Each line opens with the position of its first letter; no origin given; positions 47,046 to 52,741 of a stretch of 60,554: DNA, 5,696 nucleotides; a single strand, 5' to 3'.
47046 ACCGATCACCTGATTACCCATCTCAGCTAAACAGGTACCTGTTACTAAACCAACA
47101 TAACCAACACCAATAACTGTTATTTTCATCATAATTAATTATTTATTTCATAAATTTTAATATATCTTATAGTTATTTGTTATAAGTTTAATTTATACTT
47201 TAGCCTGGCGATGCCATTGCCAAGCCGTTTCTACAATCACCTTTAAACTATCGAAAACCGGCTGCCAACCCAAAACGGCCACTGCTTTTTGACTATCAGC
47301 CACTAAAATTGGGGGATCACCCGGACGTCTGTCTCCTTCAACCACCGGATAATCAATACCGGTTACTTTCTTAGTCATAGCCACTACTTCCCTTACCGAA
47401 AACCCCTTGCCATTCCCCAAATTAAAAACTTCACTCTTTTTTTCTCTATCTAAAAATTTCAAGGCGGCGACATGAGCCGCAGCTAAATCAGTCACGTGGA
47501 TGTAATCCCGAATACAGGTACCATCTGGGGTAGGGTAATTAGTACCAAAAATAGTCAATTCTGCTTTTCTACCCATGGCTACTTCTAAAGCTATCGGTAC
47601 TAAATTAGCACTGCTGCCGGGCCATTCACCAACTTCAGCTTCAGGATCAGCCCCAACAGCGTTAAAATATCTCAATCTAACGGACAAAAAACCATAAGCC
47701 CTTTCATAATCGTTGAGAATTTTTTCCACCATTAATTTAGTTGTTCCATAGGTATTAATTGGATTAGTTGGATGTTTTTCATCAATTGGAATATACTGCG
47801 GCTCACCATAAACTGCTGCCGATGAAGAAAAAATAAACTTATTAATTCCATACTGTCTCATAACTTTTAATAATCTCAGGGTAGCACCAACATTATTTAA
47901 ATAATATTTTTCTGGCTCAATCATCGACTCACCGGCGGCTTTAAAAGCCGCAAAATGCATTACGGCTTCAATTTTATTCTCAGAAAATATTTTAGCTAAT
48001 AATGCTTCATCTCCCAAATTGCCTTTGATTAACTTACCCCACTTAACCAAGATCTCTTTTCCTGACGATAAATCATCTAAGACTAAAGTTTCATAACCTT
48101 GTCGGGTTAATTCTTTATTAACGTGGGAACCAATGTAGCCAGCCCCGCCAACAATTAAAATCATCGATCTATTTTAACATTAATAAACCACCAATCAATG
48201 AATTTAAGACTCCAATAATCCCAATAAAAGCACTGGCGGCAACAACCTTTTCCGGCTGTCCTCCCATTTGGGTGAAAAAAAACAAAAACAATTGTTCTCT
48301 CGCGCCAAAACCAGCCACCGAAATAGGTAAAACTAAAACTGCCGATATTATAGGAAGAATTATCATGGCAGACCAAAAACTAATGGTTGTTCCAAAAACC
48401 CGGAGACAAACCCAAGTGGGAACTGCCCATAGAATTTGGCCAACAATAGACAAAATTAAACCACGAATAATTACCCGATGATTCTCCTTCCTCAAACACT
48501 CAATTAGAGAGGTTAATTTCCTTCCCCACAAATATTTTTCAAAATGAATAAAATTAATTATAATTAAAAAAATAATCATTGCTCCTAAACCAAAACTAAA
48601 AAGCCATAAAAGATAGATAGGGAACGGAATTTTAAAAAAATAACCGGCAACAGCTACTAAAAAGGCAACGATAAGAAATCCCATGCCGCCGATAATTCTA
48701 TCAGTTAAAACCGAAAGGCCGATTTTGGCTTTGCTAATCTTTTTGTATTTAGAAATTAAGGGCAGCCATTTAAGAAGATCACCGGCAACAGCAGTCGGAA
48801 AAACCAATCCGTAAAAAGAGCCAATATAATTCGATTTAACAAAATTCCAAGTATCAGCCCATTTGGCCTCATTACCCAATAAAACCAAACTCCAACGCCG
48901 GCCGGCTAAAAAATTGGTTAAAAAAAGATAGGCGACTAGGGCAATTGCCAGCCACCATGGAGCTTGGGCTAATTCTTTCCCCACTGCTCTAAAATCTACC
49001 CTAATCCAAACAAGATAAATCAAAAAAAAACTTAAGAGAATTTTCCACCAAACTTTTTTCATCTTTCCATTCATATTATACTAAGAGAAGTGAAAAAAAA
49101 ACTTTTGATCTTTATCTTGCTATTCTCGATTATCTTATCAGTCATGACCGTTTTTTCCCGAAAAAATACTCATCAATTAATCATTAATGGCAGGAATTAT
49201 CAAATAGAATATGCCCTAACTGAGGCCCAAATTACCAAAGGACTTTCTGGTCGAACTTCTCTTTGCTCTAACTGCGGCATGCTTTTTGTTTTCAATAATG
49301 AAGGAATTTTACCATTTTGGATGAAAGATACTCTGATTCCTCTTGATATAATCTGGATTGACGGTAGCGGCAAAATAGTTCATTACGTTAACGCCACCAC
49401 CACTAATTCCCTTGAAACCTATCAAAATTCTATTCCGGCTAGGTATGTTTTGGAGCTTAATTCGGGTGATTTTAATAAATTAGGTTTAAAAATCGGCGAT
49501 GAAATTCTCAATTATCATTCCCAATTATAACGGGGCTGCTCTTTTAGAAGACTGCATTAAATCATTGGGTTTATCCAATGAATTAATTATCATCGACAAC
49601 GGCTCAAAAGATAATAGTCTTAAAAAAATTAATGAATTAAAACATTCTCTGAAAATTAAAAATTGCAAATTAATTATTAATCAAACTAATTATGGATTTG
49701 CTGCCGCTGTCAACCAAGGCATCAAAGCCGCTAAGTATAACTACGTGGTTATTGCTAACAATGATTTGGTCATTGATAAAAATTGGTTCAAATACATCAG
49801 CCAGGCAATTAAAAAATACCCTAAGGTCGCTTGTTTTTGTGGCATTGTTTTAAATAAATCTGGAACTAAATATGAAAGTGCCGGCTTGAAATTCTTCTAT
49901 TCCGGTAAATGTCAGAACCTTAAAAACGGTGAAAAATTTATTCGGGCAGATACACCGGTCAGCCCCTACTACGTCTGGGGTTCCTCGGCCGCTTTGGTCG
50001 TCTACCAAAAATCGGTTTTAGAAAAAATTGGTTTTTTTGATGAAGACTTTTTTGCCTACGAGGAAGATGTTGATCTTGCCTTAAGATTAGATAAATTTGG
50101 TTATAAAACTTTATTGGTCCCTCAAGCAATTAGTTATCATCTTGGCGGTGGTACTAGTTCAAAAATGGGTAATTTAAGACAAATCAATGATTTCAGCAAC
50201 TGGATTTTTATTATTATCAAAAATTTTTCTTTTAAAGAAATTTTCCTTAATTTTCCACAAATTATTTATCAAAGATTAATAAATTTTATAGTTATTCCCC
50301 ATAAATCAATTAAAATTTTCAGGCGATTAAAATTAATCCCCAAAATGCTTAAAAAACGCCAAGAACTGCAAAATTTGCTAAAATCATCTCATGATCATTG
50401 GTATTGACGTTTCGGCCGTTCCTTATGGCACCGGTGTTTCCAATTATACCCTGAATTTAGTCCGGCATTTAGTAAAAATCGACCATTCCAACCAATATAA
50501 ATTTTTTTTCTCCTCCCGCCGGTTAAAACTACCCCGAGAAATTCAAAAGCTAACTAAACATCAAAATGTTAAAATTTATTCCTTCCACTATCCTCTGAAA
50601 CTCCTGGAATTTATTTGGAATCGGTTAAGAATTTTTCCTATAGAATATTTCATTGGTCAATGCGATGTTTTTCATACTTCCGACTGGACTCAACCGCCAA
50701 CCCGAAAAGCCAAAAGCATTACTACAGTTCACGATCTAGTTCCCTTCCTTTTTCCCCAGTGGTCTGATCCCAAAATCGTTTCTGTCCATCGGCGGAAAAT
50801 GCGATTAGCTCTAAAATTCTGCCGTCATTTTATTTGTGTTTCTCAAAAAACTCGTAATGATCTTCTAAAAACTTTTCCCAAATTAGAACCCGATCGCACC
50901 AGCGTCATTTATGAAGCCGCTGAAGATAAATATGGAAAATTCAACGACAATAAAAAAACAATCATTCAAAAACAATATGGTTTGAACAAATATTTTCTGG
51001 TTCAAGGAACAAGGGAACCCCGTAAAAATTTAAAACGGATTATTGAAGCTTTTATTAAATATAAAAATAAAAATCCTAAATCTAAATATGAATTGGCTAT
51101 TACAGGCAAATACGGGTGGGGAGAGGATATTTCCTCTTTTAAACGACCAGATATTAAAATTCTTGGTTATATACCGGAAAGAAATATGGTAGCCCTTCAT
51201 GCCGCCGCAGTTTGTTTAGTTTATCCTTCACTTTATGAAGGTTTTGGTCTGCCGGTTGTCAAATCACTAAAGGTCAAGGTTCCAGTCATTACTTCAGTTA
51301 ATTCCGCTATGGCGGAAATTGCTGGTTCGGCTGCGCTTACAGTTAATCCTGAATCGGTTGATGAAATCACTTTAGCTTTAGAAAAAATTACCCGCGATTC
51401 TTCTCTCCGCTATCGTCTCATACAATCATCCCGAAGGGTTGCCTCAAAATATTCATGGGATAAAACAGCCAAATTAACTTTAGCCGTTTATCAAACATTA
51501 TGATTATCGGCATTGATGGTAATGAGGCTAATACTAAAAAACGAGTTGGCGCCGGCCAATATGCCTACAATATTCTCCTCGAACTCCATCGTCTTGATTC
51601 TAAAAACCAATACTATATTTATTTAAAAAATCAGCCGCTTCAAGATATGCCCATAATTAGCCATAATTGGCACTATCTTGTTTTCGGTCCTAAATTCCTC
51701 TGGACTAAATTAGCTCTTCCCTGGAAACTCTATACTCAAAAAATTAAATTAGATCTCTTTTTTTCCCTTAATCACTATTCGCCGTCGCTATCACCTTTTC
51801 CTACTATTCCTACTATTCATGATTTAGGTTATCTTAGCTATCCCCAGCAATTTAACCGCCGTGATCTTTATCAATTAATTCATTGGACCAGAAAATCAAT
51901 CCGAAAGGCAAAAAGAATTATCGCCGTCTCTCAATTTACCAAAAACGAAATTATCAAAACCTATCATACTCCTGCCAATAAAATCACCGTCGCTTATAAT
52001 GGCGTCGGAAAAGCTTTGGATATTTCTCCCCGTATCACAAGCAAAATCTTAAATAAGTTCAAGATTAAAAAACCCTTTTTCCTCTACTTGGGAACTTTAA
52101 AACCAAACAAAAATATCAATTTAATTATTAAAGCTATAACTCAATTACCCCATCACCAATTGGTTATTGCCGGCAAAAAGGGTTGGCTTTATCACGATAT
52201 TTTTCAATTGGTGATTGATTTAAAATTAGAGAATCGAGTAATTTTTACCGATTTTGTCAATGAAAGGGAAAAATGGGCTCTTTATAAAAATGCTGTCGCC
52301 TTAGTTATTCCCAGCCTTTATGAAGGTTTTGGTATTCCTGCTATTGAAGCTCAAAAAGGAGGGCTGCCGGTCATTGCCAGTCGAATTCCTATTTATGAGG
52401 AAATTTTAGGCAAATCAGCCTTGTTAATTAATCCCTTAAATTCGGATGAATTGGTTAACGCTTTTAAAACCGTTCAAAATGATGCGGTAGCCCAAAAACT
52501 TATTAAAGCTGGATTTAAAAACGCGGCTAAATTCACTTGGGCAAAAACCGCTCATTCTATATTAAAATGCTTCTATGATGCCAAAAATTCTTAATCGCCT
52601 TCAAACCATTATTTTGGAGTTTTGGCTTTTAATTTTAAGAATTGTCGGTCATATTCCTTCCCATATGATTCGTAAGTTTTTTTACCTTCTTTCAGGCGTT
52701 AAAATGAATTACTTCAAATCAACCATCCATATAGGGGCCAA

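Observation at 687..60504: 60-kb glycosylation super-locus dominated by GT-C membrane transferases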

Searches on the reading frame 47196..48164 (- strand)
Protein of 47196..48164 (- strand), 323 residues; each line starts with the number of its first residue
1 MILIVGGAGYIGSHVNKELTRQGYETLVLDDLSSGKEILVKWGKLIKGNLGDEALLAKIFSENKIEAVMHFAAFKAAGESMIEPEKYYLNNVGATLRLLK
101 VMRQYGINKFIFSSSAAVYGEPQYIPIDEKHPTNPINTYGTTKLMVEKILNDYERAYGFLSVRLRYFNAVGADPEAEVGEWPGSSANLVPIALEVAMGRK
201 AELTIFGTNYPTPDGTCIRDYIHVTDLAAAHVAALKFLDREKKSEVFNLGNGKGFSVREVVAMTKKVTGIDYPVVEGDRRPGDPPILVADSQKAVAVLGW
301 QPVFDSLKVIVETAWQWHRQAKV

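Call 7: search_protein_families(library=pfam, proteins=[window:47196-48164:-], max_evalue=0.01)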
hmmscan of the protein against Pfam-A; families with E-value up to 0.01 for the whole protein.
window:47196-48164:- (323 aa): 9 families
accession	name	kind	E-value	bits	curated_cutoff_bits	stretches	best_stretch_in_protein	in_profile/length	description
PF01370.27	Epimerase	-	2.7e-57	194.4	20.9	1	2-250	1-240/240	NAD dependent epimerase/dehydratase family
PF16363.11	GDP_Man_Dehyd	-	2.2e-51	175.7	27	1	3-305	1-324/332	GDP-mannose 4,6 dehydratase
PF04321.23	RmlD_sub_bind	-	4.6e-17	62.5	27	1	2-153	3-139/287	RmlD substrate binding domain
PF01073.25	3Beta_HSD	-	4.4e-13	49.3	22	1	3-149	1-156/280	3-beta hydroxysteroid dehydrogenase/isomerase family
PF02719.21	Polysacc_synt_2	-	9.2e-12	45.2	20.2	1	2-168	1-170/293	Polysaccharide biosynthesis protein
PF13460.12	NAD_binding_10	-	1.7e-06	28.5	27.2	1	6-150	1-131/184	NAD(P)H-binding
PF05368.20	NmrA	-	5.1e-06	26.7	27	1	2-116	5-108/298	NmrA-like family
PF07993.18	NAD_binding_4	-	1.5e-05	24.7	20.1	1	63-160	87-198/258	Male sterility protein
PF08659.16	KR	-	0.0038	17.6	22.6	0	2-29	3-30/180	KR domain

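Call 46: search_protein_families(library=ncbifam, proteins=[window:47196-48164:-], max_evalue=0.00001)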
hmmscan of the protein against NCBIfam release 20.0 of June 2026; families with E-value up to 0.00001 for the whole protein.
window:47196-48164:- (323 aa): 19 families
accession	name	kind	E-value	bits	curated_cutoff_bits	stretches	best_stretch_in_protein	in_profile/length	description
TIGR01179.1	galE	equivalog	2.9e-135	450.4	262.3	1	1-321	1-328/332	UDP-glucose 4-epimerase GalE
NF007956.0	PRK10675.1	subfamily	3.9e-85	286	394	1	2-319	3-330/338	UDP-glucose 4-epimerase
TIGR02197.1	heptose_epim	equivalog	5.1e-36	124.4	274.6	1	2-269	1-261/316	ADP-glyceromanno-heptose 6-epimerase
TIGR01181.1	dTDP_gluc_dehyt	equivalog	2.8e-29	102.2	365.1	1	2-320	2-313/321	dTDP-glucose 4,6-dehydratase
TIGR04180.1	EDH_00030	hypoth_equivalog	4.6e-29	101.4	475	1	2-304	1-296/297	NAD-dependent 4,6-dehydratase LegB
NF008360.0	PRK11150.1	equivalog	1.1e-19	70.8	452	1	1-263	1-249/310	ADP-glyceromanno-heptose 6-epimerase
NF043036.1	ErythonDh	equivalog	9e-19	67.8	325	1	2-162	3-171/321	D-erythronate dehydrogenase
TIGR03466.1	HpnA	hypoth_equivalog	2.2e-17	63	367.65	1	2-154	3-156/327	hopanoid-associated sugar epimerase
NF047922.1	GDPFucSynFcl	equivalog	1.4e-15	57.5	500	1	2-320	5-303/308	GDP-L-fucose synthase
NF011728.1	PRK15181.1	equivalog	3e-14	52.8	760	1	3-266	19-280/348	Vi polysaccharide biosynthesis UDP-N-acetylglucosaminuronic acid C-4 epimerase TviC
TIGR01472.1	gmd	equivalog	8.3e-13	48.2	415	1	30-168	43-184/342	GDP-mannose 4,6-dehydratase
TIGR01214.1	rmlD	equivalog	3.1e-12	46.2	224.05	1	2-155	2-140/285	dTDP-4-dehydrorhamnose reductase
NF042422.1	oxyalk_red_OleD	equivalog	4.5e-11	42.7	580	1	2-261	3-243/329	2-alkyl-3-oxoalkanoate reductase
TIGR02622.1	CDP_4_6_dhtase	equivalog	5e-11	42.3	278.45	1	3-320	8-332/352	CDP-glucose 4,6-dehydratase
NF007490.0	PRK10084.1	subfamily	7.2e-11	41.7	649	1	2-302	3-319/361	dTDP-glucose 4,6-dehydratase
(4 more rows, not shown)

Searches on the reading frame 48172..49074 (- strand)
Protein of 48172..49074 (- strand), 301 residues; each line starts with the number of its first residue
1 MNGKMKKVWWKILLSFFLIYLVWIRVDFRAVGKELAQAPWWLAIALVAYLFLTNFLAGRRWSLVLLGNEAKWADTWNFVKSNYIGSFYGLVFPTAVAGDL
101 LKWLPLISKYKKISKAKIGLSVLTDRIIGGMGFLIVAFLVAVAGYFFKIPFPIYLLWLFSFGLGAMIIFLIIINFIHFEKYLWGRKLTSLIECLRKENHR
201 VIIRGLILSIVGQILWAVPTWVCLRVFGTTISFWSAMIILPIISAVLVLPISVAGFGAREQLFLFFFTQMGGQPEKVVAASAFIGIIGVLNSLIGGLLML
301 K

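Call 7: search_protein_families(library=pfam, proteins=[window:48172-49074:-], max_evalue=0.01)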
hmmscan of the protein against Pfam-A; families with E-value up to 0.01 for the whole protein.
window:48172-49074:- (301 aa): 1 family
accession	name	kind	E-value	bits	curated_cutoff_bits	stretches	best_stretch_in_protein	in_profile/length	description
PF03706.18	LPG_synthase_TM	-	3.4e-28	99.4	33.4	1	8-295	1-302/302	Lysylphosphatidylglycerol synthase TM region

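Call 16: search_protein_families(library=ncbifam, proteins=[window:48172-49074:-], max_evalue=0.1)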
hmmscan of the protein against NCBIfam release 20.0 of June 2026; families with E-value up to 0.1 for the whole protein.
window:48172-49074:- (301 aa): 3 families
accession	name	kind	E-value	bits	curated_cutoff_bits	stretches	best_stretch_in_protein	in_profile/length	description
TIGR00374.1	TIGR00374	subfamily_domain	1.2e-09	38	43.2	2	12-199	1-182/323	flippase-like domain-containing protein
TIGR03476.1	HpnL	subfamily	1.7e-05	24.3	195.65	1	12-279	9-294/318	putative membrane protein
NF033480.1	bifunc_MprF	equivalog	0.0011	17.3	600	1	22-280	23-274/841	bifunctional lysylphosphatidylglycerol flippase/synthetase MprF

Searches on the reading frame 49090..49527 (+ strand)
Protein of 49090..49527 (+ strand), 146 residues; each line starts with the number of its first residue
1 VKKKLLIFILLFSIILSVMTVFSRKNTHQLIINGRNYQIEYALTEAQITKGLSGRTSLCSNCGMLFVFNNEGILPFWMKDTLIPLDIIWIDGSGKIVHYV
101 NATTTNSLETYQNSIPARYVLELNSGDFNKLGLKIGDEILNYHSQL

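Call 7: search_protein_families(library=pfam, proteins=[window:49090-49527:+], max_evalue=0.01)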
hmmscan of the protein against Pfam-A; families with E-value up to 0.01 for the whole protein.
window:49090-49527:+ (146 aa): 1 family
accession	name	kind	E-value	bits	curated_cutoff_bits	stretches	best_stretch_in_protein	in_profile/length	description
PF02643.20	DUF192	-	1.4e-27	96.1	27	1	38-139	2-94/96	Uncharacterized ACR, COG1430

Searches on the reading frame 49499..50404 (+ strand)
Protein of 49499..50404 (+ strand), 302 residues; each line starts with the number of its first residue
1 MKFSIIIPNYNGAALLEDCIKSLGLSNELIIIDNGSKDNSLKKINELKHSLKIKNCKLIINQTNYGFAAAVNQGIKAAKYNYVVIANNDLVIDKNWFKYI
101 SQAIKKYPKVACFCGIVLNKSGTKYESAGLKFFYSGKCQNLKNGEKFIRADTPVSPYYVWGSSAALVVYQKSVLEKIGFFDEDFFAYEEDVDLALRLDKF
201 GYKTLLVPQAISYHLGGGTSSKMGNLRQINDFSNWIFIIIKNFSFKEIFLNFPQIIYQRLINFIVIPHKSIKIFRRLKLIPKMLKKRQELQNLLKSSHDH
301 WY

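Call 7: search_protein_families(library=pfam, proteins=[window:49499-50404:+], max_evalue=0.01)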
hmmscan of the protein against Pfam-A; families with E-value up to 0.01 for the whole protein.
window:49499-50404:+ (302 aa): 5 families
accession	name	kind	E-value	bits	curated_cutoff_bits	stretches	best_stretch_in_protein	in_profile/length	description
PF00535.33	Glycos_transf_2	-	4.5e-25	89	23.3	1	4-143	1-146/168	Glycosyl transferase family 2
PF13641.12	Glyco_tranf_2_3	-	4.3e-12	47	27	1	3-219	3-216/230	Glycosyltransferase like family 2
PF10111.15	Glyco_tranf_2_2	-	5.2e-11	43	27.3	1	27-235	30-231/276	Glycosyltransferase like family 2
PF13632.12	Glyco_trans_2_3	-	2.8e-08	34.2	27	1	82-218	1-127/198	Glycosyl transferase family group 2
PF00483.29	NTP_transferase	-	0.0093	16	21.2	0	26-125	46-146/245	Nucleotidyl transferase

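Call 66: search_protein_families(library=ncbifam, proteins=[window:49499-50404:+], max_evalue=0.00001)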
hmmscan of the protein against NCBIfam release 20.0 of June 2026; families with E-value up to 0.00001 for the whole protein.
window:49499-50404:+ (302 aa): 15 families
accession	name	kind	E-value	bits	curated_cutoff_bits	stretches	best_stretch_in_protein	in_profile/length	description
TIGR03937.1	PgaC_IcaA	equivalog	1.1e-21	77.4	422.3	1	3-115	47-161/407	poly-beta-1,6-N-acetyl-D-glucosamine synthase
NF041875.1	EPS_EpsD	equivalog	5.6e-18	65.4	370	1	4-215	2-207/325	exopolysaccharide biosynthesis glycosyltransferase EpsD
TIGR03965.1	mycofact_glyco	equivalog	4e-17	62.2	280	1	4-214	77-280/467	mycofactocin biosynthesis glycosyltransferase MftF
TIGR03111.1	glyc2_xrt_Gpos1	hypoth_equivalog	4.2e-14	52.2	363.95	1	3-213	51-265/439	TIGR03111 family XrtG-associated glycosyltransferase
NF007482.0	PRK10073.1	equivalog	1.4e-13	50.6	423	1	2-98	7-104/334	glycosyltransferase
TIGR04283.1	glyco_like_mftF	equivalog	4.7e-13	49.2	182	1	4-113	2-107/221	TIGR04283 family arsenosugar biosynthesis glycosyltransferase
TIGR01556.1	rhamnosyltran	subfamily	6.6e-13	48.5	200.55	1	16-224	10-210/281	rhamnosyltransferase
NF038302.1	EPS_HpsE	equivalog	4.4e-12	45.6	300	1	1-118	1-125/307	hormogonium polysaccharide biosynthesis glycosyltransferase HpsE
NF038299.1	EPS_HpsN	equivalog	5e-11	42.1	425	1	2-250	2-261/317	hormogonium polysaccharide biosynthesis glycosyltransferase HpsN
NF047683.1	TeichurnBiosyTuaG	equivalog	3.1e-09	36.9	400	1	3-94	8-101/252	teichuronic acid biosynthesis protein TuaG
NF050819.1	PolSacchBiosHfsG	equivalog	9.8e-09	34.8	500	1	2-224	13-226/302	polysaccharide biosynthesis protein HfsG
NF050050.1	ProtGlycPglI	equivalog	3.6e-06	26.6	500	1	2-190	3-180/306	GalNAc(5)-diNAcBac-PP-undecaprenol beta-1,3-glucosyltransferase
TIGR04440.1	glyco_TIGR04440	domain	4e-06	26.7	70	1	2-121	1-123/215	TIGR00180 family glycosyltransferase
NF053739.1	GlytfEpsEBac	equivalog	4.6e-06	25.8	450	1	2-89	2-92/265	glycosyltransferase EpsE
NF047588.1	GlcsyltransPgfSStrep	equivalog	6.1e-06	25.7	500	1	1-107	1-110/308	glycosyltransferase PgfS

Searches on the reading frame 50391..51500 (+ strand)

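Call 7: search_protein_families(library=pfam, proteins=[window:50391-51500:+], max_evalue=0.01)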
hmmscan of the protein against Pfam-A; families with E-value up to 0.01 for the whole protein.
window:50391-51500:+ (370 aa): 4 families
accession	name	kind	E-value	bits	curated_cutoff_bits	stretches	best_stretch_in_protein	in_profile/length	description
PF00534.26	Glycos_transf_1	-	4.6e-19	69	26.4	1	199-349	15-171/172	Glycosyl transferases group 1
PF13692.12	Glyco_trans_1_4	-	1.4e-14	55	27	1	203-335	5-141/142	Glycosyl transferases group 1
PF13439.12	Glyco_transf_4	-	5.6e-14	53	28.5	1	15-174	3-163/170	Glycosyltransferase Family 4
PF20706.3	GT4-conflict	-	0.00026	20.5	26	1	255-314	263-323/385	Family 4 Glycosyltransferase in conflict systems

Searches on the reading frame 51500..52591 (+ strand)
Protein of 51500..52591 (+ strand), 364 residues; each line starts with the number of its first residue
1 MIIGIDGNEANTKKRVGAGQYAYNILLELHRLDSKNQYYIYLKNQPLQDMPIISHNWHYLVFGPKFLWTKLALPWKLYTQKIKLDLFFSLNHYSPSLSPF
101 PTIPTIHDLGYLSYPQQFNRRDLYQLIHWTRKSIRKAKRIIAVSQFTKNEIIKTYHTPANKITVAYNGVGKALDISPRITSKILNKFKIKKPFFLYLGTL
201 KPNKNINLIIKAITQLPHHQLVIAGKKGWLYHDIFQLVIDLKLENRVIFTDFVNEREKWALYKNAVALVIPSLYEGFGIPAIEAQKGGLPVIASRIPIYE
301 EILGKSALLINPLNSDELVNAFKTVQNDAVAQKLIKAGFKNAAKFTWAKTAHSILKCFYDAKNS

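Call 7: search_protein_families(library=pfam, proteins=[window:51500-52591:+], max_evalue=0.01)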
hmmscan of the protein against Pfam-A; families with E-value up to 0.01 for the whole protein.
window:51500-52591:+ (364 aa): 5 families
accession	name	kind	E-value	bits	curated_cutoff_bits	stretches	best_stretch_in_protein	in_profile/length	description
PF00534.26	Glycos_transf_1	-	3e-29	102.2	26.4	1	188-338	12-169/172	Glycosyl transferases group 1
PF13692.12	Glyco_trans_1_4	-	1.3e-22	81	27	1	192-325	2-139/142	Glycosyl transferases group 1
PF13439.12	Glyco_transf_4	-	1.4e-14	54.9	28.5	1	17-169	3-166/170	Glycosyltransferase Family 4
PF20706.3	GT4-conflict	-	5.8e-07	29.3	26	1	131-296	141-313/385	Family 4 Glycosyltransferase in conflict systems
PF13579.12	Glyco_trans_4_4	-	0.0026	18.6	29.7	1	101-168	96-158/158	Glycosyl transferase 4-like domain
